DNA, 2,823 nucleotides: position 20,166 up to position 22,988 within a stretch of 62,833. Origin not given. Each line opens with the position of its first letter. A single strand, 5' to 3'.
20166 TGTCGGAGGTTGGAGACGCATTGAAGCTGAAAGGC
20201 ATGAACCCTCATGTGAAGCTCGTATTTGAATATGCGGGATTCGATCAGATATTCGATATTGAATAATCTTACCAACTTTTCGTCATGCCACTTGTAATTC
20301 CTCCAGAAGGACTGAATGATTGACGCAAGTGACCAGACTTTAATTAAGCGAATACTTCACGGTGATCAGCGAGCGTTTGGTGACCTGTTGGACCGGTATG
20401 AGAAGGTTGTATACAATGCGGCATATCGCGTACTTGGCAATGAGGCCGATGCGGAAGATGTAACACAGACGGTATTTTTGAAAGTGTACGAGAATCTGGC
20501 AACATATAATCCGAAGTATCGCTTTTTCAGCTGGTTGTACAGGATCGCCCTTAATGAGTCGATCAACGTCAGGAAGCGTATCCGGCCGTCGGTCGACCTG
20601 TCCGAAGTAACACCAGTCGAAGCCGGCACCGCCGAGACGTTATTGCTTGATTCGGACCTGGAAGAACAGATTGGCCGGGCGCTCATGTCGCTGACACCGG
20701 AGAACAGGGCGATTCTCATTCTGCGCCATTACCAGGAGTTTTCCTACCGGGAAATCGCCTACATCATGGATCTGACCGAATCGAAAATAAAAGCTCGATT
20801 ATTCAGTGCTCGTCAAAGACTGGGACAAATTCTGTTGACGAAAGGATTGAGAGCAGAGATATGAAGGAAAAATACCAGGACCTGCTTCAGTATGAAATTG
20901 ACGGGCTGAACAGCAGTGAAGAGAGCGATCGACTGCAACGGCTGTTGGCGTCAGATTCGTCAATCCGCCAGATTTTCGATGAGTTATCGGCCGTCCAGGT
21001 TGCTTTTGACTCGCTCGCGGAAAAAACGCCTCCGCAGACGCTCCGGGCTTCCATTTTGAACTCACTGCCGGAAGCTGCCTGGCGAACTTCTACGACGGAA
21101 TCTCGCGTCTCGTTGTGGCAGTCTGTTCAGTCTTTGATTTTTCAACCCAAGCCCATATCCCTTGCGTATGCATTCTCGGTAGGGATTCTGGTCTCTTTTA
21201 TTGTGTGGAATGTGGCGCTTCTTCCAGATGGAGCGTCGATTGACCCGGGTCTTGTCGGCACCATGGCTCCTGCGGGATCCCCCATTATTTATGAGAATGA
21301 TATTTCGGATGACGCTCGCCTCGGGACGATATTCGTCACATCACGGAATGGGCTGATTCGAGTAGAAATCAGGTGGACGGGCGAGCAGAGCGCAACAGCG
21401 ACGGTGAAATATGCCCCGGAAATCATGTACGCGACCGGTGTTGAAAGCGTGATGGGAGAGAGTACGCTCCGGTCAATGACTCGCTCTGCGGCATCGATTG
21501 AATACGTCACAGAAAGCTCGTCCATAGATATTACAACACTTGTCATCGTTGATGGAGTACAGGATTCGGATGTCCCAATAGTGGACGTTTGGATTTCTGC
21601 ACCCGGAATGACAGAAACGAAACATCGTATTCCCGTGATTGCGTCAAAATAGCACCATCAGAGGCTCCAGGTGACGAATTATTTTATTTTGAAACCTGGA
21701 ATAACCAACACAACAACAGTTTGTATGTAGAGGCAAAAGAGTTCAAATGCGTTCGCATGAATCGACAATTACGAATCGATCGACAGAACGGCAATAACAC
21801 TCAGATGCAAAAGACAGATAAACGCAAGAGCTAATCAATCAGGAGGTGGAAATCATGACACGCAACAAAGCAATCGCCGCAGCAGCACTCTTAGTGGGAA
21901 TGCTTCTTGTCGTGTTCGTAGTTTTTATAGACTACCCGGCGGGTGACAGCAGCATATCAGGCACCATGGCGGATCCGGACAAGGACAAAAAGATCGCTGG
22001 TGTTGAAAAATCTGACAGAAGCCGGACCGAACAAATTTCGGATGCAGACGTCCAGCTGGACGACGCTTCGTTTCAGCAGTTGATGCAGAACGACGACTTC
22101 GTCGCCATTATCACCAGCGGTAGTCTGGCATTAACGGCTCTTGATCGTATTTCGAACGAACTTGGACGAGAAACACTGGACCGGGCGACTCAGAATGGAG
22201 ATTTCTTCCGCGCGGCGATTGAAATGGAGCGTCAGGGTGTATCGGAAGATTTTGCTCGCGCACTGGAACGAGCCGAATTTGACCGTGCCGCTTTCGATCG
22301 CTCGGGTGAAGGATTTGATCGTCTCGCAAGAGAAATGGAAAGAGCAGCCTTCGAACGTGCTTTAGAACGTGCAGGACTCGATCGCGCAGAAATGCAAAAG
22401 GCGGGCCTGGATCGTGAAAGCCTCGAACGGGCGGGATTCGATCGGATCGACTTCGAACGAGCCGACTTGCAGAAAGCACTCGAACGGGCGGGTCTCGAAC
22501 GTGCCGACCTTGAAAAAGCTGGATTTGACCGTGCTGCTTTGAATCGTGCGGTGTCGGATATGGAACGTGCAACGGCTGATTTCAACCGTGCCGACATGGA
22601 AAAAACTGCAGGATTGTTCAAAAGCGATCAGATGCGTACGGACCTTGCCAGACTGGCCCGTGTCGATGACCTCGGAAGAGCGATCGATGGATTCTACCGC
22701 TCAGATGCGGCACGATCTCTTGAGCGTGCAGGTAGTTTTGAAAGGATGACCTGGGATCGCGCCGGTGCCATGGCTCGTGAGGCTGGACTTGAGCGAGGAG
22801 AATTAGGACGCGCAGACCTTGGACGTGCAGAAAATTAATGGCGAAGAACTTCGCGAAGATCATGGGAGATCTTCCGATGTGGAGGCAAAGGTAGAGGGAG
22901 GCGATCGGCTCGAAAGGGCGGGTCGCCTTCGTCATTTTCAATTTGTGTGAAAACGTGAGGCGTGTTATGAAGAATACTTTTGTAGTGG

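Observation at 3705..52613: Recurring pattern: short tandem duplications anchored on CDS start/stop codons (at least 9 arrays in 62 kb)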

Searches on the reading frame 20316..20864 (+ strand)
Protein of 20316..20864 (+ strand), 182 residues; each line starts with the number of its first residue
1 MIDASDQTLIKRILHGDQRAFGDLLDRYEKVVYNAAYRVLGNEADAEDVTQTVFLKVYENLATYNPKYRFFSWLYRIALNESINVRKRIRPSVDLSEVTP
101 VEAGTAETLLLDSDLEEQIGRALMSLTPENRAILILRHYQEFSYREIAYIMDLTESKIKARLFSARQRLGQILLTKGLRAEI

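Call 21: search_protein_families(library=pfam, proteins=[window:20316-20864:+], max_evalue=0.001)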
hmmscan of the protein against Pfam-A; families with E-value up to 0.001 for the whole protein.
window:20316-20864:+ (182 aa): 5 families
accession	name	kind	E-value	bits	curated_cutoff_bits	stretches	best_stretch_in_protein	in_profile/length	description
PF04542.20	Sigma70_r2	-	1.7e-15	57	24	1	24-88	1-67/71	Sigma-70 region 2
PF08281.18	Sigma70_r4_2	-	2.3e-13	50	25.7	1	117-169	2-54/54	Sigma-70, region 4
PF04545.22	Sigma70_r4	-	3.8e-10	39.6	24.1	1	122-169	1-48/50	Sigma-70, region 4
PF07638.17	Sigma70_ECF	-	5.6e-05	23.6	21.1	0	9-171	7-181/185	ECF sigma factor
PF22233.2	PhyR_sigma-like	-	0.00017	21.7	27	1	123-160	1-38/50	Response regulator PhyR, sigma-like domain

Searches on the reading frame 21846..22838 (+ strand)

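Call 21: search_protein_families(library=pfam, proteins=[window:21846-22838:+], max_evalue=0.001)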
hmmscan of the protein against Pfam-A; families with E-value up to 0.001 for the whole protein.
window:21846-22838:+ (330 aa): 1 family
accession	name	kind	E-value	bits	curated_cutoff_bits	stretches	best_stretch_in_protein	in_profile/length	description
PF25296.1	Decapeptide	-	0.00029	21.1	45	0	173-233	7-68/74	Decapeptide repeat region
